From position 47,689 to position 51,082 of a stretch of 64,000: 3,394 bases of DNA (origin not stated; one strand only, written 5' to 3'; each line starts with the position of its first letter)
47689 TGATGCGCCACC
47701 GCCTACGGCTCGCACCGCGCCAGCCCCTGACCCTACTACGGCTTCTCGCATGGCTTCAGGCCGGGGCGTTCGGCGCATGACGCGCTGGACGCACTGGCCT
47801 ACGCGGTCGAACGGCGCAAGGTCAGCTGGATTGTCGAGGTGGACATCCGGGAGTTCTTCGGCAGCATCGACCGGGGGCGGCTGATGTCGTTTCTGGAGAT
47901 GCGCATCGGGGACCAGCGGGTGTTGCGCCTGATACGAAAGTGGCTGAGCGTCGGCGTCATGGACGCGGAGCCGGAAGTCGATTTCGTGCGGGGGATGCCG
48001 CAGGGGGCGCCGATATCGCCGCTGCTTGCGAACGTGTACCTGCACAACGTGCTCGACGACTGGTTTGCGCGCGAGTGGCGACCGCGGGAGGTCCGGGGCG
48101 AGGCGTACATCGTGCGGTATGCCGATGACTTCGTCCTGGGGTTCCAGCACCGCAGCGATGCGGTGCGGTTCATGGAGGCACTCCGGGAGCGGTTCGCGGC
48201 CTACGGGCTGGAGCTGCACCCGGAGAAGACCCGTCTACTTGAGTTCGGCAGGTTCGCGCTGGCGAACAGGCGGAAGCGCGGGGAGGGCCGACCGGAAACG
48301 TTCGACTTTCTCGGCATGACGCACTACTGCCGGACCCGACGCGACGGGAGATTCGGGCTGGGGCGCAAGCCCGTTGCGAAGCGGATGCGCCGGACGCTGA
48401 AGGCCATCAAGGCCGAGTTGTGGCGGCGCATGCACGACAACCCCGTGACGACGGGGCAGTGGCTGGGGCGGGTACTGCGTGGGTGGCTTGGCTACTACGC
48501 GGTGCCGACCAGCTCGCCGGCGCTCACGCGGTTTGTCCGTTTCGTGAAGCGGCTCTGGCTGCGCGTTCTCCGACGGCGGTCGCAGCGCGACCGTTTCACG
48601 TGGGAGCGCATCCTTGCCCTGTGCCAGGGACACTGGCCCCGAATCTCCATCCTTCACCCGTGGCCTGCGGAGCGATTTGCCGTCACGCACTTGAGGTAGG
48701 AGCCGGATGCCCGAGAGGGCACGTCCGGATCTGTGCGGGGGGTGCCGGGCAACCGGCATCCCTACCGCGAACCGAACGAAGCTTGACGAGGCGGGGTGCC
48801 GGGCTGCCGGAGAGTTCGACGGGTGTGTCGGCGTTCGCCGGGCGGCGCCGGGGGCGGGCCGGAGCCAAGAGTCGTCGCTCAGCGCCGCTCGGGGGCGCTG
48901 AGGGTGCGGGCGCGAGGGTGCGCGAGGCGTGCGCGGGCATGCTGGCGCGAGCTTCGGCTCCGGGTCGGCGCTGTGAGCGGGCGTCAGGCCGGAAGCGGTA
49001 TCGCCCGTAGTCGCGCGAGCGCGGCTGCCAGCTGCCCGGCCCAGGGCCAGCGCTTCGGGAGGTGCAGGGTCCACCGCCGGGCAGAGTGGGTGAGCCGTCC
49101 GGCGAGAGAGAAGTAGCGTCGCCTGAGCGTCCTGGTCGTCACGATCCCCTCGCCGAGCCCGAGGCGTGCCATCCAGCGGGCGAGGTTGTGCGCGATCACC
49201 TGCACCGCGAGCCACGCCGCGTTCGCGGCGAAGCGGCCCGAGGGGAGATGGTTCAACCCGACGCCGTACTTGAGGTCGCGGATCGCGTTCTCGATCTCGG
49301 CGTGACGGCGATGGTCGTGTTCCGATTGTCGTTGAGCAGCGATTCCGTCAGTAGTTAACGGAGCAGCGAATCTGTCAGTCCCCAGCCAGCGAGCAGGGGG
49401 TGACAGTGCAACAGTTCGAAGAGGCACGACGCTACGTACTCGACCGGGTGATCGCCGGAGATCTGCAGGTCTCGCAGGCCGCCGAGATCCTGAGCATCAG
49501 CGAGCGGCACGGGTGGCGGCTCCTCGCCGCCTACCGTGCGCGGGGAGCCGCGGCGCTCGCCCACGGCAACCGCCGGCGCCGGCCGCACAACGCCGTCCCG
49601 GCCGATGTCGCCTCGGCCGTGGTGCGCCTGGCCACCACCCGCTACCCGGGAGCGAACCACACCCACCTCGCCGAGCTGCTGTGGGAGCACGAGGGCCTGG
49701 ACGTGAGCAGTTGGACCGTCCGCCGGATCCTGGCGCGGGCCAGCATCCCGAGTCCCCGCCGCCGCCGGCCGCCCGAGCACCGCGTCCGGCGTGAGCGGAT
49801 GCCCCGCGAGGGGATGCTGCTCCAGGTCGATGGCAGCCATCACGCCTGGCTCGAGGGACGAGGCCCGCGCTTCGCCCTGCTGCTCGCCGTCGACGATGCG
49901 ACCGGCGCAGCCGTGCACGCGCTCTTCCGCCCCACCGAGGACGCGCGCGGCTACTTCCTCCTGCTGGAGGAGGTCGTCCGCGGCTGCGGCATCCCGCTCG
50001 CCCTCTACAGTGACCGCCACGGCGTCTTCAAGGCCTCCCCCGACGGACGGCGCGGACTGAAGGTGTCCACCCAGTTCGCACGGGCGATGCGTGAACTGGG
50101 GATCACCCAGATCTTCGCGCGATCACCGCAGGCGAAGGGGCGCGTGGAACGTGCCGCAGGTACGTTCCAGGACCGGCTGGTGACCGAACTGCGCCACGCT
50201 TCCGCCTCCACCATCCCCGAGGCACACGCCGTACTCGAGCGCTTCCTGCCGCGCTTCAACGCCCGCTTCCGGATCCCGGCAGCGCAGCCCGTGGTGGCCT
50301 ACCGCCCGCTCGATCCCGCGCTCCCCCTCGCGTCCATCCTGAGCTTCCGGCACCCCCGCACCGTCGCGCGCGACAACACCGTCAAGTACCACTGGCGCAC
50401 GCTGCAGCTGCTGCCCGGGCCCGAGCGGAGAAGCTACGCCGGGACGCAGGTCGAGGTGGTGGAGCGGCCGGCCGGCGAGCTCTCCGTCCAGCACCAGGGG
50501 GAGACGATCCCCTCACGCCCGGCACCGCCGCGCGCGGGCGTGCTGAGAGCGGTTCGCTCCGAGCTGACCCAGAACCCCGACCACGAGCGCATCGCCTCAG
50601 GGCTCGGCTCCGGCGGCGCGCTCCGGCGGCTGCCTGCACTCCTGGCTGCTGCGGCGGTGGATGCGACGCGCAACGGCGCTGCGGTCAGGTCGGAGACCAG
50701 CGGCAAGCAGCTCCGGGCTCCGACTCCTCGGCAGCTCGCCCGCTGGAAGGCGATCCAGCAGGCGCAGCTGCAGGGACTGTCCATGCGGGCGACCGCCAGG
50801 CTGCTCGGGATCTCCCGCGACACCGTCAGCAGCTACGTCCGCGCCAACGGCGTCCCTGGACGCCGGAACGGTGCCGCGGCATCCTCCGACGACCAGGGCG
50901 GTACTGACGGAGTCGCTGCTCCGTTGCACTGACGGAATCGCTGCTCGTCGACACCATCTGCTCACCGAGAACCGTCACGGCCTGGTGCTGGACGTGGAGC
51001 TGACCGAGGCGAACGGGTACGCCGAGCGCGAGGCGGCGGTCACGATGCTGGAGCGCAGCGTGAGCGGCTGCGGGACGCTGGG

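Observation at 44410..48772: Group II intron whose RT/maturase ORF is split seamlessly by a 2.2-kb insertion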

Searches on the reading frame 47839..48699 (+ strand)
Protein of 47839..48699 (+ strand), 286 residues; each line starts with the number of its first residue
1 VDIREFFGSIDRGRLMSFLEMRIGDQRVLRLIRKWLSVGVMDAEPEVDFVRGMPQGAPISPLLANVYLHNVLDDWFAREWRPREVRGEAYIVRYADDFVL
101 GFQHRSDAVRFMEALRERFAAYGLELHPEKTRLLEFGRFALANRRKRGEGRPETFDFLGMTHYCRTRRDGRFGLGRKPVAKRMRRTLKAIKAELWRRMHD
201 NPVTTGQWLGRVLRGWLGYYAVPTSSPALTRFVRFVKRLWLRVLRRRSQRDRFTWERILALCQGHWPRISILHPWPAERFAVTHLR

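Call 35: find_encoding_contigs(protein=window:47839-48699:+, flank=10000, max_places=8)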
Protein window:47839-48699:+ (286 aa): no gene with exactly this product is on record in the collection.

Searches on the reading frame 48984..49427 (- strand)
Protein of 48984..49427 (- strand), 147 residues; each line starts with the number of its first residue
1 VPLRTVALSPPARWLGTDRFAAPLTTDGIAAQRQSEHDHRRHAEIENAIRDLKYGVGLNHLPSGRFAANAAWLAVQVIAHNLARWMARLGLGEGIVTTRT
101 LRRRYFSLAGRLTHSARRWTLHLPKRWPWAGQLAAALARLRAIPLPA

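Call 8: search_protein_families(library=pfam, proteins=[window:48984-49427:-])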
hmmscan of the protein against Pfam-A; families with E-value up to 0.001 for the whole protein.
window:48984-49427:- (147 aa): 2 families
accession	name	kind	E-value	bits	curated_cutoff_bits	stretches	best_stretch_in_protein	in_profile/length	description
PF13701.12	DDE_Tnp_1_4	-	6.1e-19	68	34.7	1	34-143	321-433/435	Transposase DDE domain group 1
PF01609.27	DDE_Tnp_1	-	0.00025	21.3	23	1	39-82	157-200/200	Transposase DDE domain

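Call 9: search_protein_families(library=ncbifam, proteins=[window:48984-49427:-])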
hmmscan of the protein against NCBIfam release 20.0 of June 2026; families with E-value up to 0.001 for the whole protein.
window:48984-49427:- (147 aa): 2 families
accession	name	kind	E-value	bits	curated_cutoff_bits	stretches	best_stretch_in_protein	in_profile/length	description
NF033539.1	transpos_IS1380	equivalog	1e-28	100.1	180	1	32-127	321-419/419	IS1380 family transposase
NF033593.1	transpos_ISNCY_1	equivalog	0.00087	18.1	325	0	38-85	395-442/444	ISNCY family transposase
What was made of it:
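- The region is dense in mobile elements, with IS1380-type and ISNCY transposase genes next door (calls 8, 9).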

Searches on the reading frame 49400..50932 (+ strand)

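Call 8: search_protein_families(library=pfam, proteins=[window:49400-50932:+])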
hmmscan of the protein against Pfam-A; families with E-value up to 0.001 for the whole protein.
window:49400-50932:+ (510 aa): 6 families
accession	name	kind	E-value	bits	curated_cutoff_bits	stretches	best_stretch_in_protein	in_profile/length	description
PF13384.12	HTH_23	-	2.1e-10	40.5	24.6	2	443-484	2-45/50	Homeodomain-like domain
PF13518.12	HTH_28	-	6.3e-10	39.4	25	1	450-481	4-34/52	Helix-turn-helix domain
PF13565.12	HTH_32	-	3e-07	31.3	33.7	1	40-111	4-73/73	Homeodomain-like domain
PF13551.12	HTH_29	-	2.4e-06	28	28.1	1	19-66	10-58/64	Winged helix-turn helix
PF12728.13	HTH_17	-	0.0002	22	27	0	465-490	7-32/51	Helix-turn-helix domain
PF02001.22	DUF134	-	0.00086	20.3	27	0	21-57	50-86/98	Protein of unknown function DUF134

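Call 9: search_protein_families(library=ncbifam, proteins=[window:49400-50932:+])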
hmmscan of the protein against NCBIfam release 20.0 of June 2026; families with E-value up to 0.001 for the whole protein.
window:49400-50932:+ (510 aa): 5 families
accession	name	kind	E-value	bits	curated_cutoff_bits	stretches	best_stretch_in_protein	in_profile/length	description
NF033594.2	transpos_ISNCY_2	equivalog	5.7e-114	381.1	250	1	13-371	2-363/368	ISNCY family transposase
NF033577.2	transpos_IS481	equivalog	1.1e-32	113.7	224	1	10-288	2-268/284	IS481 family transposase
NF033546.1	transpos_IS21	equivalog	4e-15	56.1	160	1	22-290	9-270/294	IS21 family transposase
NF033545.0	transpos_IS630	equivalog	9.5e-11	41.7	100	1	17-124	8-117/299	IS630 family transposase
NF033516.0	transpos_IS3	equivalog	2.3e-07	30.4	160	0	51-288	124-353/369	IS3 family transposase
